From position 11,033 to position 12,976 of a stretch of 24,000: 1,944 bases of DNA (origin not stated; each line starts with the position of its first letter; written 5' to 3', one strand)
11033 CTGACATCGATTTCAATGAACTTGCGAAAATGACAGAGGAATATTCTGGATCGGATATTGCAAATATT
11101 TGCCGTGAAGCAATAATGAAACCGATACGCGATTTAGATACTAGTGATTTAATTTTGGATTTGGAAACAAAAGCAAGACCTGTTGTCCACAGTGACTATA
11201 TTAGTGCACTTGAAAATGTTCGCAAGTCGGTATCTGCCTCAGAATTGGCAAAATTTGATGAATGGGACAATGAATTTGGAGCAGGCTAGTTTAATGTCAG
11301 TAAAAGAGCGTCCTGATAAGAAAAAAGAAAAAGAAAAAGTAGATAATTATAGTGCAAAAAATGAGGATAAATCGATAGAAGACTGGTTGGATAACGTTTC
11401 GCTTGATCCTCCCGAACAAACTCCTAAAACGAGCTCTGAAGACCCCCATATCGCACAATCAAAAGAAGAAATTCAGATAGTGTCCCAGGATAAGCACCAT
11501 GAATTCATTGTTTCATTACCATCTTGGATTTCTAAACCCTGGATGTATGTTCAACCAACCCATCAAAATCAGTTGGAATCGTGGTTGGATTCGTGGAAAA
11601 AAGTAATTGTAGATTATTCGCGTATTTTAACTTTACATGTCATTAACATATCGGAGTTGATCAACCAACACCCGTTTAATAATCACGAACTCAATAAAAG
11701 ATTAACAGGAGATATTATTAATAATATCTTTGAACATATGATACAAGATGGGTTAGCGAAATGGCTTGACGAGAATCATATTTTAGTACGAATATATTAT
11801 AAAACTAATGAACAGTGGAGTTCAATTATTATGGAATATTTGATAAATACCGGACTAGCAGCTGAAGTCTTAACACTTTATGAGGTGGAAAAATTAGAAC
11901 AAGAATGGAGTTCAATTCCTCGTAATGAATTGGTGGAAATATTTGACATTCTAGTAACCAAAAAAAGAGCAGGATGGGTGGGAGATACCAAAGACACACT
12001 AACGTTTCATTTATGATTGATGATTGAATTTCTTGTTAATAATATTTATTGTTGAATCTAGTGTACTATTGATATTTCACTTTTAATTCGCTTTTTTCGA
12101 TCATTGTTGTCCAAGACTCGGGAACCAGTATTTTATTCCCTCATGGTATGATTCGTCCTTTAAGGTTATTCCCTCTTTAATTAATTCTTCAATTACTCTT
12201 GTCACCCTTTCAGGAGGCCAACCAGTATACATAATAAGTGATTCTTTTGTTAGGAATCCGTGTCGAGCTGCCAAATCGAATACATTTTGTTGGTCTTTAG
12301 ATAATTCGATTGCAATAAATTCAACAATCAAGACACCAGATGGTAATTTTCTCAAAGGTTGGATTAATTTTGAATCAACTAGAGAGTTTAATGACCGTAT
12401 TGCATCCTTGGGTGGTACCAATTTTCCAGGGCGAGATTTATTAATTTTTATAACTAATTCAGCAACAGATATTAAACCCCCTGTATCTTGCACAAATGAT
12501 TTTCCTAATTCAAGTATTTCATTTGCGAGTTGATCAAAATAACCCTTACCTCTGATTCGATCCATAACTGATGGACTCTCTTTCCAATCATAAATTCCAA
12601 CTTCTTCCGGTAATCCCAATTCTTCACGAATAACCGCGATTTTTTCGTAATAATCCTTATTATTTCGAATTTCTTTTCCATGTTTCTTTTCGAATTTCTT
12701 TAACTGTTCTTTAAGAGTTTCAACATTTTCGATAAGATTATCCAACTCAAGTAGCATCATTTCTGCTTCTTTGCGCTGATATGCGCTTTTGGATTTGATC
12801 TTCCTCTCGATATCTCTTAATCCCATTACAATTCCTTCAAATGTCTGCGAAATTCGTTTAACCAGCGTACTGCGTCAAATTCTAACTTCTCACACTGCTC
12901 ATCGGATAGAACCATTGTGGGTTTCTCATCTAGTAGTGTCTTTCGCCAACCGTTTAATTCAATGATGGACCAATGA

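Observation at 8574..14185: Complete eukaryote-type ESCRT-I / ESCRT-II / ESCRT-III / Vps4 machinery in one 5.6-kb archaeal locus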

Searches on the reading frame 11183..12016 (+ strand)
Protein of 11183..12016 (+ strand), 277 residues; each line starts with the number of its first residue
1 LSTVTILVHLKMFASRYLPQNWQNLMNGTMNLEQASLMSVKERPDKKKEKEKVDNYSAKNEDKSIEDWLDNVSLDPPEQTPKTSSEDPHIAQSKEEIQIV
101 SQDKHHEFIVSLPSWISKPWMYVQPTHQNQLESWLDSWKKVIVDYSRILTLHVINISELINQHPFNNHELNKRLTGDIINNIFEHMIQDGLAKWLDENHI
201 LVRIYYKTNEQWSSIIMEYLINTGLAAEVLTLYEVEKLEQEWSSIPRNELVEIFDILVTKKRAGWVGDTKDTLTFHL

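Call 3: search_protein_families(library=pfam, proteins=[window:11183-12016:+], max_evalue=1)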
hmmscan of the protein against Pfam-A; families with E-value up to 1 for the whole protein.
window:11183-12016:+ (277 aa): 1 family
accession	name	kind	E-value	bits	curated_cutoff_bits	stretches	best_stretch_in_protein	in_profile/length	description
PF05871.18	ESCRT-II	-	3.2e-22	79.7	27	1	121-239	7-127/138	ESCRT-II complex subunit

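Call 4: search_protein_families(library=ncbifam, proteins=[window:11183-12016:+], max_evalue=1)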
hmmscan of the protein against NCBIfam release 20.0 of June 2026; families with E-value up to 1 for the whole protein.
window:11183-12016:+ (277 aa): 0 families

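Call 13: search_solved_structures(query=window:11183-12016:+, max_evalue=0.1)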
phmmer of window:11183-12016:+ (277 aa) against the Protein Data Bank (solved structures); distinct sequences matched with E-value up to 0.1: 5.
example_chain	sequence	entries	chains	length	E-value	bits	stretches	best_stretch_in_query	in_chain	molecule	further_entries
9uyv_A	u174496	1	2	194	5.2e-20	75.2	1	99-271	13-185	ESCRT-II complex subunit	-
7pb9_A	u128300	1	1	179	2.6e-17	66.4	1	118-267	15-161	Tandem WH domains of Vps25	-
3cuq_C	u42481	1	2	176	5.1e-09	39.2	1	119-239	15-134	Vacuolar protein-sorting-associated protein 25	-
1u5t_C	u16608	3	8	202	0.00022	24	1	157-271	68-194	Hypothetical 23.6 kDa protein in YUH1-URA8 intergenic region | VPS25, YJR102C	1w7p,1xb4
2zme_C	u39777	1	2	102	0.0043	19.7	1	119-199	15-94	Vacuolar protein-sorting-associated protein 25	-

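Call 66: search_protein_families(library=pfam, proteins=[P0010, P0011, P0012, P0013, P0015, P0017, P0018, P0019, P0021, P0024], max_evalue=0.1)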
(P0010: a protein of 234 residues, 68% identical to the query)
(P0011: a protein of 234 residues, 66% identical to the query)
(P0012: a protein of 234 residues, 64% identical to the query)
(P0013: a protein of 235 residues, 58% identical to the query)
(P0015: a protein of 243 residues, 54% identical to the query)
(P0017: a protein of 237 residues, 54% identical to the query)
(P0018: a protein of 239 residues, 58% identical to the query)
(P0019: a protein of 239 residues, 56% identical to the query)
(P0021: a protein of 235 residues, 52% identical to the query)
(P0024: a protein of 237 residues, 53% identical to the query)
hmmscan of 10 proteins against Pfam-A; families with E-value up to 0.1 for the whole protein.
P0010 (234 aa): 2 families
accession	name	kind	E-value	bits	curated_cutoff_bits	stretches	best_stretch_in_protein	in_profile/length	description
PF00179.31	UQ_con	-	9.5e-10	38.7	27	1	44-104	48-110/140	Ubiquitin-conjugating enzyme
PF22314.2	NPC1_MLD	-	0.072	13.3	27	1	84-196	7-112/216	NPC1, middle luminal domain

P0011 (234 aa): 1 family
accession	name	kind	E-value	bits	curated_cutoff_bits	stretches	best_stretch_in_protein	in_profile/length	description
PF00179.31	UQ_con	-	5.5e-09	36.2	27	1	43-103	47-109/140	Ubiquitin-conjugating enzyme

P0012 (234 aa): 4 families
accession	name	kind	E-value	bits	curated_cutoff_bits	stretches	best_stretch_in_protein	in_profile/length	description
PF00179.31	UQ_con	-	4.7e-13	49.4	27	1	21-105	25-111/140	Ubiquitin-conjugating enzyme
PF05743.18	UEV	-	0.00077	19.8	27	1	31-97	36-110/121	UEV domain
PF09454.15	Vps23_core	-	0.064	13.7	26.8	0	169-213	15-59/64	Vps23 core domain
PF25163.1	UBA_RNF31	-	0.081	13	27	0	77-99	33-55/57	E3 ubiquitin-protein ligase RNF31, UBA domain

P0013 (235 aa): 3 families
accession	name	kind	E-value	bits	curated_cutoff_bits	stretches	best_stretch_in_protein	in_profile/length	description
PF00179.31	UQ_con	-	2.4e-10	40.6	27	1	45-107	49-113/140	Ubiquitin-conjugating enzyme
PF09454.15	Vps23_core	-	0.0023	18.3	26.8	1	167-217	14-64/64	Vps23 core domain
PF16888.10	YwqH-like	-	0.018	15.7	33.7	1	120-152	6-38/123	YwqH-like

P0015 (243 aa): 3 families
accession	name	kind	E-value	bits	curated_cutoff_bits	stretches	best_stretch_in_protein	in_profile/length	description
PF00179.31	UQ_con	-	2.2e-12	47.2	27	1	49-119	47-118/140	Ubiquitin-conjugating enzyme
PF08702.15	Fib_alpha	-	0.013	16.2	29.9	1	80-157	50-128/143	Fibrinogen alpha/beta chain family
PF05743.18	UEV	-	0.014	15.7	27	1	28-106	32-113/121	UEV domain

P0017 (237 aa): 6 families
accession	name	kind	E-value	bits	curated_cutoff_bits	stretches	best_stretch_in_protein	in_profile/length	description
PF00179.31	UQ_con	-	8e-10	38.9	27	1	43-119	47-124/140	Ubiquitin-conjugating enzyme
PF09454.15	Vps23_core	-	0.0099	16.3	26.8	1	169-217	14-62/64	Vps23 core domain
PF03528.20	Rabaptin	-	0.035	13.3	26.7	1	118-154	177-213/486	Rabaptin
PF17749.6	MIP-T3_C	-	0.037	14.5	25.8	1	117-151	108-142/154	Microtubule-binding protein MIP-T3 C-terminal region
PF25377.1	DUF7886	-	0.052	13.7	27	1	56-131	32-107/144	Domain of unknown function (DUF7886)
PF21179.3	BldD-like_C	-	0.061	13.6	27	0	116-154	12-50/70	DNA-binding protein BldD-like, C-terminal domain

P0018 (239 aa): 3 families
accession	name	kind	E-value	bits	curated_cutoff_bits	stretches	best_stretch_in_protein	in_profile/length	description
PF00179.31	UQ_con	-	9.6e-09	35.4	27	1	45-104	49-110/140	Ubiquitin-conjugating enzyme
PF22314.2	NPC1_MLD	-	0.00068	19.9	27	1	84-213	7-123/216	NPC1, middle luminal domain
PF16888.10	YwqH-like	-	0.0063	17.2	33.7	1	126-161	8-43/123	YwqH-like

P0019 (239 aa): 2 families
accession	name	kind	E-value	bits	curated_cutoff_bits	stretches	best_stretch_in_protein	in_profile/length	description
PF00179.31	UQ_con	-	1.5e-08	34.8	27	1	45-104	49-110/140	Ubiquitin-conjugating enzyme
PF09840.14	DUF2067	-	0.026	14.6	24.9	1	122-192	31-101/187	Uncharacterized protein conserved in archaea (DUF2067)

P0021 (235 aa): 4 families
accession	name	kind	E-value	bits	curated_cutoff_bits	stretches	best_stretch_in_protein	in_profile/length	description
PF00179.31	UQ_con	-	1e-12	48.3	27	1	45-115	49-121/140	Ubiquitin-conjugating enzyme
PF09454.15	Vps23_core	-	0.0012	19.2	26.8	1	167-212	14-59/64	Vps23 core domain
PF04197.17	Birna_RdRp_palm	-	0.049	12.9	25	1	49-99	104-154/531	Birnavirus RNA dependent RNA polymerase (VP1), palm domain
PF12097.14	DUF3573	-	0.081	12.2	26.6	0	115-157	33-76/383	Protein of unknown function (DUF3573)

P0024 (237 aa): 3 families
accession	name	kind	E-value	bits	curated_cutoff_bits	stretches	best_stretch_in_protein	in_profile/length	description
PF00179.31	UQ_con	-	2.3e-09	37.4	27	1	43-104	48-111/140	Ubiquitin-conjugating enzyme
PF12795.12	MscS_porin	-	0.0011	19.1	34.4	1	119-211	104-193/238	Mechanosensitive ion channel porin domain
PF09454.15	Vps23_core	-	0.022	15.2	26.8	1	170-209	15-54/64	Vps23 core domain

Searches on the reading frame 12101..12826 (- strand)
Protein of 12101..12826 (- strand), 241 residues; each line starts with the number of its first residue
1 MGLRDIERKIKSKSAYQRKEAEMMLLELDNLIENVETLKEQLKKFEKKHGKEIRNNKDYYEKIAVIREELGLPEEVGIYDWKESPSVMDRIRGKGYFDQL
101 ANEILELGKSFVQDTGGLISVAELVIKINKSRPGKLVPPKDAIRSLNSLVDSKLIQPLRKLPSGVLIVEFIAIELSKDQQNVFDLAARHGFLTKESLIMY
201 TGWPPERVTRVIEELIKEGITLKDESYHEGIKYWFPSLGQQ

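Call 3: search_protein_families(library=pfam, proteins=[window:12101-12826:-], max_evalue=1)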
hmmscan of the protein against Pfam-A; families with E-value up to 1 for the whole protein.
window:12101-12826:- (241 aa): 6 families
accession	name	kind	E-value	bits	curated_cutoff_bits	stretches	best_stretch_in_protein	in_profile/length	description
PF04157.22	EAP30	-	1.1e-22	81.3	26.8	1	2-225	2-219/219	EAP30/Vps36 family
PF13545.12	HTH_Crp_2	-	0.055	13.9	27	1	192-221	23-52/70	Crp-like helix-turn-helix domain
PF24423.1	OVT1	-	0.06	14.2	30.9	1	4-62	28-85/100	Major antigen, helical domain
PF02172.21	KIX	-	0.068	13.9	27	1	35-65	40-70/81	KIX domain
PF04120.17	Iron_permease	-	0.12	12.6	25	1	16-64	63-111/128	Low affinity iron permease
PF23203.1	KIF21A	-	0.19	11.9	28.5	1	5-70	14-78/161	KIF21A-like domain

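Call 4: search_protein_families(library=ncbifam, proteins=[window:12101-12826:-], max_evalue=1)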
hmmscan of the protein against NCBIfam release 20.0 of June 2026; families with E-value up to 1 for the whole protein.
window:12101-12826:- (241 aa): 4 families
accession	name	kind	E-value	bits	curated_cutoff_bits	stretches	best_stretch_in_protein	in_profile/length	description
TIGR00234.1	tyrS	equivalog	0.029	13.5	113.8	1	19-67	87-137/406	tyrosine--tRNA ligase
NF047355.1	ABC_bind_Mn_Staph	exception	0.032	13.5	500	1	17-63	134-181/309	manganese ABC transporter substrate-binding lipoprotein MntC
TIGR00467.1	lysS_arch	equivalog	0.12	10.8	147.55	1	4-114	400-509/515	lysine--tRNA ligase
NF033542.1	transpos_IS110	equivalog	0.24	10.5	140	1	8-62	165-221/343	IS110 family RNA-guided transposase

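Call 14: search_solved_structures(query=window:12101-12826:-, max_evalue=0.1)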
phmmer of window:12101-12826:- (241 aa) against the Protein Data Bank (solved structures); distinct sequences matched with E-value up to 0.1: 5.
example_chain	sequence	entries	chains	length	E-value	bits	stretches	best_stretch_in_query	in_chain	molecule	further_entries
2zme_A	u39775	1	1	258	5.8e-15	58.8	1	8-238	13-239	Vacuolar-sorting protein SNF8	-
3cuq_A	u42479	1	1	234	3.4e-14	56.3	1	30-238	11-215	Vacuolar-sorting protein SNF8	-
3cuq_B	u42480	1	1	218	3.2e-07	33.5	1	93-233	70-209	Vacuolar protein-sorting-associated protein 36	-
2zme_B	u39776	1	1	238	3.4e-07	33.4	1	92-233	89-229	Vacuolar protein-sorting-associated protein 36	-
1u5t_A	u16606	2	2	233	2.4e-05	27.3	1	31-237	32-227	appears to be functionally related to SNF7; Snf8p | VPS22, YPL002C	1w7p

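Call 66: search_protein_families(library=pfam, proteins=[P0010, P0011, P0012, P0013, P0015, P0017, P0018, P0019, P0021, P0024], max_evalue=0.1)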
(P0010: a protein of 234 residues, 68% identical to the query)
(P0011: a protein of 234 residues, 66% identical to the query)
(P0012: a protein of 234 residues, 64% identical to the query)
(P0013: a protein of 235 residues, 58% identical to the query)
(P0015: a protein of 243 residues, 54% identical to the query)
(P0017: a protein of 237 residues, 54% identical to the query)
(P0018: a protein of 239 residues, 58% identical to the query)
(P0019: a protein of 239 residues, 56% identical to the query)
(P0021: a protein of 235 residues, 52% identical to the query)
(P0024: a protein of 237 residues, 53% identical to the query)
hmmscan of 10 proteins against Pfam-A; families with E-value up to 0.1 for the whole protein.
P0010 (234 aa): 2 families
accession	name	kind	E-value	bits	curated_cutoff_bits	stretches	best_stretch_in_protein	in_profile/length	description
PF00179.31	UQ_con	-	9.5e-10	38.7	27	1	44-104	48-110/140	Ubiquitin-conjugating enzyme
PF22314.2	NPC1_MLD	-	0.072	13.3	27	1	84-196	7-112/216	NPC1, middle luminal domain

P0011 (234 aa): 1 family
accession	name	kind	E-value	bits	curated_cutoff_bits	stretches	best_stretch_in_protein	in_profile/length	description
PF00179.31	UQ_con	-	5.5e-09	36.2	27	1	43-103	47-109/140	Ubiquitin-conjugating enzyme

P0012 (234 aa): 4 families
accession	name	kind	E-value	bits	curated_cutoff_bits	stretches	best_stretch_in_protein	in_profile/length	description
PF00179.31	UQ_con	-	4.7e-13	49.4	27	1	21-105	25-111/140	Ubiquitin-conjugating enzyme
PF05743.18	UEV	-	0.00077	19.8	27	1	31-97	36-110/121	UEV domain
PF09454.15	Vps23_core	-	0.064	13.7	26.8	0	169-213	15-59/64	Vps23 core domain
PF25163.1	UBA_RNF31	-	0.081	13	27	0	77-99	33-55/57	E3 ubiquitin-protein ligase RNF31, UBA domain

P0013 (235 aa): 3 families
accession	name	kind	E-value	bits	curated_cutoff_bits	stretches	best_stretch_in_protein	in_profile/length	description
PF00179.31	UQ_con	-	2.4e-10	40.6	27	1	45-107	49-113/140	Ubiquitin-conjugating enzyme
PF09454.15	Vps23_core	-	0.0023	18.3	26.8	1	167-217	14-64/64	Vps23 core domain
PF16888.10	YwqH-like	-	0.018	15.7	33.7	1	120-152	6-38/123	YwqH-like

P0015 (243 aa): 3 families
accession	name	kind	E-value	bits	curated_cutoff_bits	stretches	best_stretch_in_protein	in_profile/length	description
PF00179.31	UQ_con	-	2.2e-12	47.2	27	1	49-119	47-118/140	Ubiquitin-conjugating enzyme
PF08702.15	Fib_alpha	-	0.013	16.2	29.9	1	80-157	50-128/143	Fibrinogen alpha/beta chain family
PF05743.18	UEV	-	0.014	15.7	27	1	28-106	32-113/121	UEV domain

P0017 (237 aa): 6 families
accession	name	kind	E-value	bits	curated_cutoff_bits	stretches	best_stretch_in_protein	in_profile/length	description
PF00179.31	UQ_con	-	8e-10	38.9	27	1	43-119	47-124/140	Ubiquitin-conjugating enzyme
PF09454.15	Vps23_core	-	0.0099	16.3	26.8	1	169-217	14-62/64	Vps23 core domain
PF03528.20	Rabaptin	-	0.035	13.3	26.7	1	118-154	177-213/486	Rabaptin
PF17749.6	MIP-T3_C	-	0.037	14.5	25.8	1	117-151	108-142/154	Microtubule-binding protein MIP-T3 C-terminal region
PF25377.1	DUF7886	-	0.052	13.7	27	1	56-131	32-107/144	Domain of unknown function (DUF7886)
PF21179.3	BldD-like_C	-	0.061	13.6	27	0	116-154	12-50/70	DNA-binding protein BldD-like, C-terminal domain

P0018 (239 aa): 3 families
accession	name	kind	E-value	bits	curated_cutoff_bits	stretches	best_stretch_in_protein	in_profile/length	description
PF00179.31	UQ_con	-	9.6e-09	35.4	27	1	45-104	49-110/140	Ubiquitin-conjugating enzyme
PF22314.2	NPC1_MLD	-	0.00068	19.9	27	1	84-213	7-123/216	NPC1, middle luminal domain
PF16888.10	YwqH-like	-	0.0063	17.2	33.7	1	126-161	8-43/123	YwqH-like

P0019 (239 aa): 2 families
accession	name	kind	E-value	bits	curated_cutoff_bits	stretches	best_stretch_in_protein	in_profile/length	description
PF00179.31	UQ_con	-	1.5e-08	34.8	27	1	45-104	49-110/140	Ubiquitin-conjugating enzyme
PF09840.14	DUF2067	-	0.026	14.6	24.9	1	122-192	31-101/187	Uncharacterized protein conserved in archaea (DUF2067)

P0021 (235 aa): 4 families
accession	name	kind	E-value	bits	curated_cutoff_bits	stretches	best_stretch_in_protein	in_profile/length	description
PF00179.31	UQ_con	-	1e-12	48.3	27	1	45-115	49-121/140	Ubiquitin-conjugating enzyme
PF09454.15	Vps23_core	-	0.0012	19.2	26.8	1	167-212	14-59/64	Vps23 core domain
PF04197.17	Birna_RdRp_palm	-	0.049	12.9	25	1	49-99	104-154/531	Birnavirus RNA dependent RNA polymerase (VP1), palm domain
PF12097.14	DUF3573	-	0.081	12.2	26.6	0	115-157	33-76/383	Protein of unknown function (DUF3573)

P0024 (237 aa): 3 families
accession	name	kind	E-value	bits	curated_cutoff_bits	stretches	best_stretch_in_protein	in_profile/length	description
PF00179.31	UQ_con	-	2.3e-09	37.4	27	1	43-104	48-111/140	Ubiquitin-conjugating enzyme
PF12795.12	MscS_porin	-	0.0011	19.1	34.4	1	119-211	104-193/238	Mechanosensitive ion channel porin domain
PF09454.15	Vps23_core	-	0.022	15.2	26.8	1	170-209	15-54/64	Vps23 core domain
